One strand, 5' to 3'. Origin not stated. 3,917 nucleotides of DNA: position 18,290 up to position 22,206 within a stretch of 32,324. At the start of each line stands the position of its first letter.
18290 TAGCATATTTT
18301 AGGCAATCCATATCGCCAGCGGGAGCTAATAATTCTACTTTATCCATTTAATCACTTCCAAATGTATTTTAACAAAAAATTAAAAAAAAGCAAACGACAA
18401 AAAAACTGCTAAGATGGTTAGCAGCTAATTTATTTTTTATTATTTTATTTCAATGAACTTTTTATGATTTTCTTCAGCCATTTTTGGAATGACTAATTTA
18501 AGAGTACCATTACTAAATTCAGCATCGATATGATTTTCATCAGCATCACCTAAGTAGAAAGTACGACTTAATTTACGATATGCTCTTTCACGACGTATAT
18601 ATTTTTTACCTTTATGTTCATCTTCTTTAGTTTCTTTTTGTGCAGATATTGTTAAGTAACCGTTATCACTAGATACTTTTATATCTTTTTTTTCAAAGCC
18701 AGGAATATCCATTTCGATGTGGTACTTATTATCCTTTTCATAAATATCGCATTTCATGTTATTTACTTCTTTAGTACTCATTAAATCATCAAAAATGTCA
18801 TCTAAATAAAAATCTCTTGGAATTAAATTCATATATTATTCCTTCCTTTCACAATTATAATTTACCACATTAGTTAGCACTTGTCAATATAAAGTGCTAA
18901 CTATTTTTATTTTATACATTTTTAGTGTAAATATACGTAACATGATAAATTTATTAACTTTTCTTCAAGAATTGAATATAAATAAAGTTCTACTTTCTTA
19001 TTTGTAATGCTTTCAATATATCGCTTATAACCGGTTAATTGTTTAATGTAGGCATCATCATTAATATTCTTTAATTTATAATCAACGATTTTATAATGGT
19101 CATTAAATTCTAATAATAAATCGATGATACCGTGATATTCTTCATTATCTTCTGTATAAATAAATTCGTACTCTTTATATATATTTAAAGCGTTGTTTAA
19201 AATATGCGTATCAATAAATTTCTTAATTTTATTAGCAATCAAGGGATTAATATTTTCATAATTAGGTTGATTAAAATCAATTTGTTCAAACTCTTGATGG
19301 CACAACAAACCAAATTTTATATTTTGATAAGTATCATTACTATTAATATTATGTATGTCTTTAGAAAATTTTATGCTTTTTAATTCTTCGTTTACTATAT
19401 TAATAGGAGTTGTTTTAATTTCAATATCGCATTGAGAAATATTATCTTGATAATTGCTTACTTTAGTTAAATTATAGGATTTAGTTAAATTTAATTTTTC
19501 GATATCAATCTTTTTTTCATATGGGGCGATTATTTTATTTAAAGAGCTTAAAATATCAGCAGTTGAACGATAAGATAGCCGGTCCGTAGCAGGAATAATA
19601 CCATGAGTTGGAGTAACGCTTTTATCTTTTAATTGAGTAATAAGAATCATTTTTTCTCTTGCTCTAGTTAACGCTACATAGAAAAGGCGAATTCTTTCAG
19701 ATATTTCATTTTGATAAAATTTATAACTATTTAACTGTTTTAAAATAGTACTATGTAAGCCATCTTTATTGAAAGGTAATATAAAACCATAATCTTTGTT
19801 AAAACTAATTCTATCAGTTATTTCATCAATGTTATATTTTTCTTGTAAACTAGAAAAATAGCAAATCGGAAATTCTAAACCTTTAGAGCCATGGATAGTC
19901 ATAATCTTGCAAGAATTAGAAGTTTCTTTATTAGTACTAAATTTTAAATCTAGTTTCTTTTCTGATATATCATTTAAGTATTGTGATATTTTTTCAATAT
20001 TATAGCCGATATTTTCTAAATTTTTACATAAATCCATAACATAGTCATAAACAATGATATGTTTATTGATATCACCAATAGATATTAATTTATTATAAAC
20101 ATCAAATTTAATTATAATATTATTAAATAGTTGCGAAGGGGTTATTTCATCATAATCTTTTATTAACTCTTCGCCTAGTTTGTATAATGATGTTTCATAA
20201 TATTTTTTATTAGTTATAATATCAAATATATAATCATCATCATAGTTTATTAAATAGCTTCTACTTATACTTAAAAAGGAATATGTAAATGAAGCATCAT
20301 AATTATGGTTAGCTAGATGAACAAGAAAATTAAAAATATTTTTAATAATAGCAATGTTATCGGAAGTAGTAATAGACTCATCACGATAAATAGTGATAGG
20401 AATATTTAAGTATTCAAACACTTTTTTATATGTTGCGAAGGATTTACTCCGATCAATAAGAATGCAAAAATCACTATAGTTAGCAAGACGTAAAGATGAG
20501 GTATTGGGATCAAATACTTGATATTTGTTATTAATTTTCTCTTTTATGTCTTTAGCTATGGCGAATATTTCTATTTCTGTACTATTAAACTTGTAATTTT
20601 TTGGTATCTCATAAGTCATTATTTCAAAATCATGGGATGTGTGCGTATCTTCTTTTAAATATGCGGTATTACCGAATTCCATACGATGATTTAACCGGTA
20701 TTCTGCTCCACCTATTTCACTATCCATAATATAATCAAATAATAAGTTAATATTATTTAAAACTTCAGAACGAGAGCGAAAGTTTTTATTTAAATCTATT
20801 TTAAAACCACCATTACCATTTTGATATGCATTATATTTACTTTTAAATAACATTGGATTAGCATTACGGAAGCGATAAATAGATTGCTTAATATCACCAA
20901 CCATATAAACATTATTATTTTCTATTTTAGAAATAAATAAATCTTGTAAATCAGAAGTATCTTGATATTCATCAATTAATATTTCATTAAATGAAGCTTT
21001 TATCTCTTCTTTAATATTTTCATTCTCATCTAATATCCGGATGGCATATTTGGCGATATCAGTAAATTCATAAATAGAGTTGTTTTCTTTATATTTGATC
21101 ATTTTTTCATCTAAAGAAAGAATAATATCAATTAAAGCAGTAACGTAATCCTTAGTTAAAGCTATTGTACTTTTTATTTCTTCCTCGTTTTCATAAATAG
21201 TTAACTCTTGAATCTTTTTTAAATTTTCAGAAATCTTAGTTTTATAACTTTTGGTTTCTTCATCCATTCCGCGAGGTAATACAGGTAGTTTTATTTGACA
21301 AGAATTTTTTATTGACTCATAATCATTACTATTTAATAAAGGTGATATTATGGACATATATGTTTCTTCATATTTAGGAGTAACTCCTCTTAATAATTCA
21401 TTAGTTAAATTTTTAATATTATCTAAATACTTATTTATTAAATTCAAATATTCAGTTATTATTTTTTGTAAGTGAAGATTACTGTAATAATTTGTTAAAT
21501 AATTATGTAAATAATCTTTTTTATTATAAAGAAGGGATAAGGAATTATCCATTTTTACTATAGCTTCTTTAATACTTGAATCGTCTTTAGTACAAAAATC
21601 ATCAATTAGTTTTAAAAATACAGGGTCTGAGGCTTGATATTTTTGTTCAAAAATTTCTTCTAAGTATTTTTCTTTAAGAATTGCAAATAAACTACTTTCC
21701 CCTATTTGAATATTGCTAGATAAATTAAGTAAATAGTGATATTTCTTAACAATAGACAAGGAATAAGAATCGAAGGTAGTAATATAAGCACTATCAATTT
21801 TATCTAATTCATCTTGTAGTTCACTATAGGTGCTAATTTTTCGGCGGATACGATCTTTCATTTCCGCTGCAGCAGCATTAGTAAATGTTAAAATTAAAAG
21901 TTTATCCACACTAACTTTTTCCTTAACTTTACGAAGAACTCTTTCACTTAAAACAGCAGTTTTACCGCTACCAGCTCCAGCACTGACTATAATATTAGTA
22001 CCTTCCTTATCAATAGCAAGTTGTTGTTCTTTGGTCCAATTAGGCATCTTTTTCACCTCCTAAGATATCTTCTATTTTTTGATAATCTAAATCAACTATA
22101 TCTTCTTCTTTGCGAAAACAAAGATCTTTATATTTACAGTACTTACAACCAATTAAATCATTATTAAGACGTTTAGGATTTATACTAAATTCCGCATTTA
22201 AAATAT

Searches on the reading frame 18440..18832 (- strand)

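Call 8: search_protein_families(library=pfam, proteins=[window:18440-18832:-], max_evalue=0.01)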
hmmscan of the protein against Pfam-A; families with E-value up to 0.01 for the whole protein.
window:18440-18832:- (130 aa): 2 families
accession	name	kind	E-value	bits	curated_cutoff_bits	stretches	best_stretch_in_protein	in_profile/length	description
PF00011.27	HSP20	-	1.3e-22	80.2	20.8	1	29-129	1-101/102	Hsp20/alpha crystallin family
PF17886.7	ArsA_HSP20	-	0.00075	19.5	22.5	1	34-69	1-36/63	HSP20-like domain found in ArsA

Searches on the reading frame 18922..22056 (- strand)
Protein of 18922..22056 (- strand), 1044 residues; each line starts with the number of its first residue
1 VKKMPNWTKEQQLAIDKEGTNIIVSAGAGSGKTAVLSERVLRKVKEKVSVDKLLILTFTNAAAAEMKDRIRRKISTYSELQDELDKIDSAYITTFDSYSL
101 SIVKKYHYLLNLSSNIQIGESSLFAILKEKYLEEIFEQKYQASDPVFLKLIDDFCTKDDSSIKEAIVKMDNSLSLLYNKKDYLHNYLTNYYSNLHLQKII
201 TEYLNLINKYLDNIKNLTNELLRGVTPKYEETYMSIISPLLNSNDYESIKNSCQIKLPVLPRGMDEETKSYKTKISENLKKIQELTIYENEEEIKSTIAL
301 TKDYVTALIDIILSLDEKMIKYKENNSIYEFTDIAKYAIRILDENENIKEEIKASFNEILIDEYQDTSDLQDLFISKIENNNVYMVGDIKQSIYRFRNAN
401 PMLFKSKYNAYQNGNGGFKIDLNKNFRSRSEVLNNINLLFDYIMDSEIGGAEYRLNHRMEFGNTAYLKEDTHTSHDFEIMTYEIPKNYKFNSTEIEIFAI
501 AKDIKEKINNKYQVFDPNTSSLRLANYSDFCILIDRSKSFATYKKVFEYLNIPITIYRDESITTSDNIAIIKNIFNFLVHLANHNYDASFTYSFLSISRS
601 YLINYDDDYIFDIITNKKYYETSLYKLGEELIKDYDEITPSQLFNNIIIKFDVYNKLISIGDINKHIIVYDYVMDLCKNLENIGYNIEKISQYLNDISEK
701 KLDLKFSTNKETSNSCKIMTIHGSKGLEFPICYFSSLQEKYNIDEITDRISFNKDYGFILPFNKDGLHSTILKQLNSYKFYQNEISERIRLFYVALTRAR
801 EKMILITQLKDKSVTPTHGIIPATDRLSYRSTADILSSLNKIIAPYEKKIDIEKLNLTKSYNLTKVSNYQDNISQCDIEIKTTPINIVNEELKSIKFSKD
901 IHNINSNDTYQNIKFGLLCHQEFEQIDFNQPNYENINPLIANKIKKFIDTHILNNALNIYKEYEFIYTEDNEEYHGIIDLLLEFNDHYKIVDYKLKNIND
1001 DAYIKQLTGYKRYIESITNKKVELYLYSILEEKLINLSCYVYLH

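Call 8: search_protein_families(library=pfam, proteins=[window:18922-22056:-], max_evalue=0.01)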
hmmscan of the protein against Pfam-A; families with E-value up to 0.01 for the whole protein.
window:18922-22056:- (1044 aa): 7 families
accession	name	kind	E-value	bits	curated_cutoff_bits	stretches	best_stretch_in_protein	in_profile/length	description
PF00580.27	UvrD-helicase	-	1.1e-48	166.7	23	1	7-411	1-270/271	UvrD/REP helicase N-terminal domain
PF13361.12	UvrD_C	-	1.6e-19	71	25.6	1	675-807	250-347/350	UvrD-like helicase C-terminal domain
PF13245.12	AAA_19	-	4.6e-18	66.1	25.1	1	14-397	4-134/134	AAA domain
PF13538.12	UvrD_C_2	-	4.8e-07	30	27.4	1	786-806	32-52/52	UvrD-like helicase C-terminal domain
PF01443.25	Viral_helicase1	-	4.3e-06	27.2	21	0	354-401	58-106/228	Viral superfamily 1 RNA helicase core domain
PF00270.35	DEAD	-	0.00035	20.8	26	1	9-76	2-71/167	DEAD/DEAH box helicase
PF13604.12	AAA_30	-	0.0014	18.8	27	0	20-85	19-81/191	AAA domain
